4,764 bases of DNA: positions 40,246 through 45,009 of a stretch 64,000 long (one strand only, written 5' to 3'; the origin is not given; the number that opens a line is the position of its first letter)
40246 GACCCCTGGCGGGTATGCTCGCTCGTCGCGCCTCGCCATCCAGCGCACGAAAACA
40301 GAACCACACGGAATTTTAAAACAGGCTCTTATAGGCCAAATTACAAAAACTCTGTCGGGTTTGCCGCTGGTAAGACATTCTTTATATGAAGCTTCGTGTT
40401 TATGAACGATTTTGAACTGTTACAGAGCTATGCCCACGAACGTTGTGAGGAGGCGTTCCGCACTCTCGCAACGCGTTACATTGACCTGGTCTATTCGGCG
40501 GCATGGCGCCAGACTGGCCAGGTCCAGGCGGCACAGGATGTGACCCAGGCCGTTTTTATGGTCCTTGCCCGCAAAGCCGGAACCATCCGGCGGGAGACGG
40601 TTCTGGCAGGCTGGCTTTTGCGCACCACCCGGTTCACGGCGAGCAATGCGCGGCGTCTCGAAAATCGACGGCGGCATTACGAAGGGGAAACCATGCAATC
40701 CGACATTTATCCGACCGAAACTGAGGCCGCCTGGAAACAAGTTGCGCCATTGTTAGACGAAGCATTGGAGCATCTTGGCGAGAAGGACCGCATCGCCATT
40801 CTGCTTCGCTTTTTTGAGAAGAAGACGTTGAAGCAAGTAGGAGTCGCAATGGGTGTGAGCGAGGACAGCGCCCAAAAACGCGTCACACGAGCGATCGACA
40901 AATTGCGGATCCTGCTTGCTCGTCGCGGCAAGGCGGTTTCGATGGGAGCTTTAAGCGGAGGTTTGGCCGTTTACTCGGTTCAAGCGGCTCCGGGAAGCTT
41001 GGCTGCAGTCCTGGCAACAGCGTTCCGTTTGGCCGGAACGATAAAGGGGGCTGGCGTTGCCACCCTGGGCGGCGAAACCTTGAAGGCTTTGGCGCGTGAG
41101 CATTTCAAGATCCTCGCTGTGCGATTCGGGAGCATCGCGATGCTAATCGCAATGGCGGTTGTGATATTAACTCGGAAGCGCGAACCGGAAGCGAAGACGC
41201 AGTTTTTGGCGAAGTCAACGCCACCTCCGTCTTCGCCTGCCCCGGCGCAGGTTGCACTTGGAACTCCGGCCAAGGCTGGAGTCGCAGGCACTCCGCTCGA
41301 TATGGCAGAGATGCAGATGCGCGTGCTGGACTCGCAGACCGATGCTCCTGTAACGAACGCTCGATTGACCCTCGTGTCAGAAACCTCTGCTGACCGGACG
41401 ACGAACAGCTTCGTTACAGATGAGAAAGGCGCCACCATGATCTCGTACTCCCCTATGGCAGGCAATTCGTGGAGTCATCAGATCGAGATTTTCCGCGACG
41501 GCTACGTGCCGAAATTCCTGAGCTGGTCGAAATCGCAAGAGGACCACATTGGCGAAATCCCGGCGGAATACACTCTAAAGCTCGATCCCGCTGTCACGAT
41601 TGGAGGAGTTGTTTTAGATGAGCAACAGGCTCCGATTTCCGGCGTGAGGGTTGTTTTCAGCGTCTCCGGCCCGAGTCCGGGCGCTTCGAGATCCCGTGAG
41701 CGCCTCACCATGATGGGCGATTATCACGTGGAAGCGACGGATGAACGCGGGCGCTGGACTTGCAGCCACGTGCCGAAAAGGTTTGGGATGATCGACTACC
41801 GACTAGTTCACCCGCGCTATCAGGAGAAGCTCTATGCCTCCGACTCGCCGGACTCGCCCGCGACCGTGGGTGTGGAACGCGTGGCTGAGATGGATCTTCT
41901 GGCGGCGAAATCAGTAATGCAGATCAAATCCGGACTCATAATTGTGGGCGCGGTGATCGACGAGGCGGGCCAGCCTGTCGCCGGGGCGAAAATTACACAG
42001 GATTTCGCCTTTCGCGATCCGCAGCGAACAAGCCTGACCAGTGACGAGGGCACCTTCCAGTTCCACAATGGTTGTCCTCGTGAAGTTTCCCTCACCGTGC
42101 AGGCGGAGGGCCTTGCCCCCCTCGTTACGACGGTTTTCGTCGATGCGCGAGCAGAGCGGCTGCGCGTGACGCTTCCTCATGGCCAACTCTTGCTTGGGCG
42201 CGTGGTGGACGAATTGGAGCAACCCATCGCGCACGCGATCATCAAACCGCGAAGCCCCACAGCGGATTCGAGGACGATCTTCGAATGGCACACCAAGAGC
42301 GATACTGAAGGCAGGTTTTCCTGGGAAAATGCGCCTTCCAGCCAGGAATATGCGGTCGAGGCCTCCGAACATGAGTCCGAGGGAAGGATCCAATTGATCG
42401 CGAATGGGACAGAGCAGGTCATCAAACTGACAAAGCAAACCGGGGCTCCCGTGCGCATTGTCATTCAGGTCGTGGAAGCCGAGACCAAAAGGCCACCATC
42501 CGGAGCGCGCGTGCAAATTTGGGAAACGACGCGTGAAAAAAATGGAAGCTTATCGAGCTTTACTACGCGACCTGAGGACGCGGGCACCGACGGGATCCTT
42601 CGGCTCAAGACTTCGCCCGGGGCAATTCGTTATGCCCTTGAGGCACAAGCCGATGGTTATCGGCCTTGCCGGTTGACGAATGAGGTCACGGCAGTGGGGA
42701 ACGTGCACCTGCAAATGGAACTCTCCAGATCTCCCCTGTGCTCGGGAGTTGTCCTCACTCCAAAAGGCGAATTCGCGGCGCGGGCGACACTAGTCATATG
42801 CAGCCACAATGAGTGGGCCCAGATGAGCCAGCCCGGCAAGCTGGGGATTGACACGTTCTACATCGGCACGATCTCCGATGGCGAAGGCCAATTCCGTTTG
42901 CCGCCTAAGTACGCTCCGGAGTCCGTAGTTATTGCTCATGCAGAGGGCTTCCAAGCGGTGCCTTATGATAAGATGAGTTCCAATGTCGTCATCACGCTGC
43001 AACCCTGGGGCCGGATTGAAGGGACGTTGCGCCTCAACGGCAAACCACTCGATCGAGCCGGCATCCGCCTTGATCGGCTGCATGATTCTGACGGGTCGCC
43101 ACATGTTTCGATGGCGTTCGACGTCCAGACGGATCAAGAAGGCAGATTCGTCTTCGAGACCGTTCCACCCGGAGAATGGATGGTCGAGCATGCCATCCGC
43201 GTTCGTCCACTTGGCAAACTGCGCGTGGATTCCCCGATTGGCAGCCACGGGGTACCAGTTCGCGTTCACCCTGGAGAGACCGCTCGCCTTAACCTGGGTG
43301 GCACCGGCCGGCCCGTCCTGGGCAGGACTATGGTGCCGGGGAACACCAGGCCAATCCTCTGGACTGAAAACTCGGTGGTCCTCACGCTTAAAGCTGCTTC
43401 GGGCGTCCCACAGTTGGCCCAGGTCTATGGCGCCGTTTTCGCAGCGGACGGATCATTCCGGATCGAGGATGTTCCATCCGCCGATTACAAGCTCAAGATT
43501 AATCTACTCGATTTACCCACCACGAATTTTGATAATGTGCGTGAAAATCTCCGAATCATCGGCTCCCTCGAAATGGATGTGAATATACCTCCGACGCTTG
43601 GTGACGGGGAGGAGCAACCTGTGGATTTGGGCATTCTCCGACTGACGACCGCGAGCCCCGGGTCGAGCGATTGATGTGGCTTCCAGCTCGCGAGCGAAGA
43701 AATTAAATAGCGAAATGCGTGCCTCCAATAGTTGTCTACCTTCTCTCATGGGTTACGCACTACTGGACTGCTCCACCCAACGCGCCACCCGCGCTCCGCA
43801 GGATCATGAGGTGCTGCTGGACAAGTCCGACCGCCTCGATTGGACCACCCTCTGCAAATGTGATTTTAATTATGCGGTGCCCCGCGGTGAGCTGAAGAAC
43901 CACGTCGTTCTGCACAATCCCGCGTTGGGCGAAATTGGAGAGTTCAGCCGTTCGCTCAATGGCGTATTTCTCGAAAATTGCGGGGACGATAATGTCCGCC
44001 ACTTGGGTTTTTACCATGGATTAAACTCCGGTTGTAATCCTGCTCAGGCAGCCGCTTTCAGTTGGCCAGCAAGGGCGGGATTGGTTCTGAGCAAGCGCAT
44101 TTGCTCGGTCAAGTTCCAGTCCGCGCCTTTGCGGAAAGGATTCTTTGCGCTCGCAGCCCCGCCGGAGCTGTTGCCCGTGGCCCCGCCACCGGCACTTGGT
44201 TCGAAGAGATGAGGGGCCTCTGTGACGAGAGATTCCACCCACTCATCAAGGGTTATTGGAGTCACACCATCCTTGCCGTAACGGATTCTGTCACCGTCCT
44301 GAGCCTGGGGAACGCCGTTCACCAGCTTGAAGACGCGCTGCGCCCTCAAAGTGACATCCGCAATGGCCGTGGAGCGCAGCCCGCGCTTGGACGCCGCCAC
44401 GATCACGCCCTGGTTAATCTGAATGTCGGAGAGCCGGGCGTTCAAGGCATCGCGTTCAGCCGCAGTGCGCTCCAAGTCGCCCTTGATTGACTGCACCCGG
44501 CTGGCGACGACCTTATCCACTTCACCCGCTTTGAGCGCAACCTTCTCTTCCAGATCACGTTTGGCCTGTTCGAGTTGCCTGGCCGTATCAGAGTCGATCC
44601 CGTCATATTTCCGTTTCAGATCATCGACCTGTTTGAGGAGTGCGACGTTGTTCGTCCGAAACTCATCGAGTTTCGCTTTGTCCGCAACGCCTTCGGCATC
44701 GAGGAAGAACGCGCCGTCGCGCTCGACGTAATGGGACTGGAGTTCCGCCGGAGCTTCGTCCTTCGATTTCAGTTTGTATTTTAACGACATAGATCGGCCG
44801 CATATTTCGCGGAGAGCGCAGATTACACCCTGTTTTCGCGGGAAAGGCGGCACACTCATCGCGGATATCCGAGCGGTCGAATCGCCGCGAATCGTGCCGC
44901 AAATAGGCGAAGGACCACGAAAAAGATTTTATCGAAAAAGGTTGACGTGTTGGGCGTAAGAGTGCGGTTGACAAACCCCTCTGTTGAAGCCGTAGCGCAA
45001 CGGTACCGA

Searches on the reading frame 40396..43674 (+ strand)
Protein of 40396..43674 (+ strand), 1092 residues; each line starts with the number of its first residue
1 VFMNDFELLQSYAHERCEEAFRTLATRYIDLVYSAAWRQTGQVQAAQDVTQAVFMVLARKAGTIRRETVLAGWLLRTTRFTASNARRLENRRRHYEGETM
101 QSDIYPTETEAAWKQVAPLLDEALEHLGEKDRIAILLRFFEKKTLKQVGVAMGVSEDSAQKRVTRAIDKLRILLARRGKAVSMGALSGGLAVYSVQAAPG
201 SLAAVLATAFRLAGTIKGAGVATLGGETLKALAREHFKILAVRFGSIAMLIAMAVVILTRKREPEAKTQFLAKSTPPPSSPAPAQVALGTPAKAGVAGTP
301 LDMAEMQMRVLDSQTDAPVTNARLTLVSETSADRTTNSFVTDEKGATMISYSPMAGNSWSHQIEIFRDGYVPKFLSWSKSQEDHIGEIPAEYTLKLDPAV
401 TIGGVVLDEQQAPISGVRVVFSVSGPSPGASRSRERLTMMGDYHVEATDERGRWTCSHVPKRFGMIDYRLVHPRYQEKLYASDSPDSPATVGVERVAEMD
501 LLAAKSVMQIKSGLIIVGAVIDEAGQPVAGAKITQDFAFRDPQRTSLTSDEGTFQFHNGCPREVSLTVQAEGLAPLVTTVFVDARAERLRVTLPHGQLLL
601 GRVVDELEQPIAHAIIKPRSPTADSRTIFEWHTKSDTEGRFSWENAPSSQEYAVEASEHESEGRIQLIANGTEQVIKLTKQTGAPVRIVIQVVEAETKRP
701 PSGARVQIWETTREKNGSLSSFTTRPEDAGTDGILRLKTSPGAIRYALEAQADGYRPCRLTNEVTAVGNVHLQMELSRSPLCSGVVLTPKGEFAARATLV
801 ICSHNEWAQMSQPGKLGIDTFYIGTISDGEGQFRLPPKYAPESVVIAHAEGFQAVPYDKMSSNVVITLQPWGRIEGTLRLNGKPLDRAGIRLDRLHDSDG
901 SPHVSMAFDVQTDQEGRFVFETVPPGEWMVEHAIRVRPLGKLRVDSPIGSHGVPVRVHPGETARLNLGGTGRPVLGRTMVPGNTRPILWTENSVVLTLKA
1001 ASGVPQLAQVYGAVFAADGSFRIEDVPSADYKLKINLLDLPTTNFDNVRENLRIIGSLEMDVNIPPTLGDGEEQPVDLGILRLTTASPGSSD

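Call 9: search_protein_families(library=pfam, max_evalue=0.1, proteins=[window:40396-43674:+])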
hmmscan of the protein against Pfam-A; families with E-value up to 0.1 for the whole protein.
window:40396-43674:+ (1092 aa): 15 families
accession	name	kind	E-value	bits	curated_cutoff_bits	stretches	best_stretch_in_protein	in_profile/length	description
PF13620.12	CarboxypepD_reg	-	1.5e-37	128.2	32.3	3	516-593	2-81/82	Carboxypeptidase regulatory-like domain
PF13715.12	CarbopepD_reg_2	-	2e-13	50.6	32.2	1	517-604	2-87/88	CarboxypepD_reg-like domain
PF20598.4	DUF6795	-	1.2e-11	45.2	27.4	1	519-558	3-45/103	Domain of unknown function (DUF6795)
PF04545.22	Sigma70_r4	-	2.5e-09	36.9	24.1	1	123-171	1-49/50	Sigma-70, region 4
PF08281.18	Sigma70_r4_2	-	8.3e-09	35.4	25.7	1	120-170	4-54/54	Sigma-70, region 4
PF04542.20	Sigma70_r2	-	6.4e-07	29.5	24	1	24-91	1-70/71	Sigma-70 region 2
PF10670.15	DUF4198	-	7.4e-06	26.7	34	1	873-931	148-204/209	Domain of unknown function (DUF4198)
PF02369.22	Big_1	-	1.1e-05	25.9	34.9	0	400-427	19-46/93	Bacterial Ig-like domain (group 1)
PF09430.16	EMC7_beta-sandw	-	1.5e-05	25.6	26.6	1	1011-1040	21-50/122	ER membrane protein complex subunit 7, beta-sandwich domain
PF17802.7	SpaA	-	0.0001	22.8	23.1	0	882-931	13-57/91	Prealbumin-like fold domain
PF25020.1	TTR_TEN1-4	-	0.00031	21.1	27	0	515-583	8-74/86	Teneurin TTR-like domain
PF00775.27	Dioxygenase_C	-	0.00072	19.5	27.3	0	509-533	25-49/182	Dioxygenase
PF15976.11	CooC_C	-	0.00077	19.9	29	0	509-557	12-54/93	CS1-pili formation C-terminal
PF17210.9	SdrD_B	-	0.011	16.3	29.7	0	909-932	41-64/112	SdrD B-like domain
PF14686.12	fn3_3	-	0.092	13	24.4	0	1011-1034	27-50/75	Polysaccharide lyase family 4, domain II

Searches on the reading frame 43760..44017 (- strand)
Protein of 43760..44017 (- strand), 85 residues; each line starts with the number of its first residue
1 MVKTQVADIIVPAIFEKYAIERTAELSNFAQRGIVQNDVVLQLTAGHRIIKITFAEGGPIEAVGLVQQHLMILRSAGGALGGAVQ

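Call 9: search_protein_families(library=pfam, max_evalue=0.1, proteins=[window:43760-44017:-])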
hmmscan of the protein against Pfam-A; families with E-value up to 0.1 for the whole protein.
window:43760-44017:- (85 aa): 0 families

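Call 10: search_protein_families(library=phrogs, max_evalue=0.01, proteins=[window:43760-44017:-])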
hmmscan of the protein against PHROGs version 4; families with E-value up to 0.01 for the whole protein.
window:43760-44017:- (85 aa): 2 families
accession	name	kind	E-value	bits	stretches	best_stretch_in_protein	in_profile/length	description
phrog_19632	-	unknown function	2.7e-08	34.9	1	1-54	1-56/149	-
phrog_247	-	head and packaging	7.5e-06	26.4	1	1-56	3-60/351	major head protein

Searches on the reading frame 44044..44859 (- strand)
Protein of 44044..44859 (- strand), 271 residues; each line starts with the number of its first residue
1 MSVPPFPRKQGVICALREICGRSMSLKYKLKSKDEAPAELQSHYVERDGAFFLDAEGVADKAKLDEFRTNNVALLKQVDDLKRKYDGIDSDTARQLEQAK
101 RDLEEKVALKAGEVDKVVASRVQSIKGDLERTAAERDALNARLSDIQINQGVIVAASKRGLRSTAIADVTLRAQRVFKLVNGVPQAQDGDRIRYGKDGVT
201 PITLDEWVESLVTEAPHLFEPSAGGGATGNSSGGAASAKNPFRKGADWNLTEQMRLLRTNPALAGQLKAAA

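Call 9: search_protein_families(library=pfam, max_evalue=0.1, proteins=[window:44044-44859:-])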
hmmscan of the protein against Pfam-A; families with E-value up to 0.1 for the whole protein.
window:44044-44859:- (271 aa): 1 family
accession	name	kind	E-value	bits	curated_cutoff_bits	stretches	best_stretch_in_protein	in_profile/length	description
PF06810.17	Phage_scaffold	-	9.4e-07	29.4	35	1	129-234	75-165/170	Phage capsid assembly scaffolding protein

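Call 10: search_protein_families(library=phrogs, max_evalue=0.01, proteins=[window:44044-44859:-])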
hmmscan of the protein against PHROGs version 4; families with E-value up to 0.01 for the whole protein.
window:44044-44859:- (271 aa): 3 families
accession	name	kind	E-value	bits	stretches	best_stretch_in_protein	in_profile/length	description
phrog_206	-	head and packaging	6.9e-37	128.6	1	24-270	2-262/263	head scaffolding protein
phrog_784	-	unknown function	1.4e-06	29.1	1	62-239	43-226/250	-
phrog_194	-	head and packaging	1.9e-06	28.9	1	188-269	139-222/335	head scaffolding protein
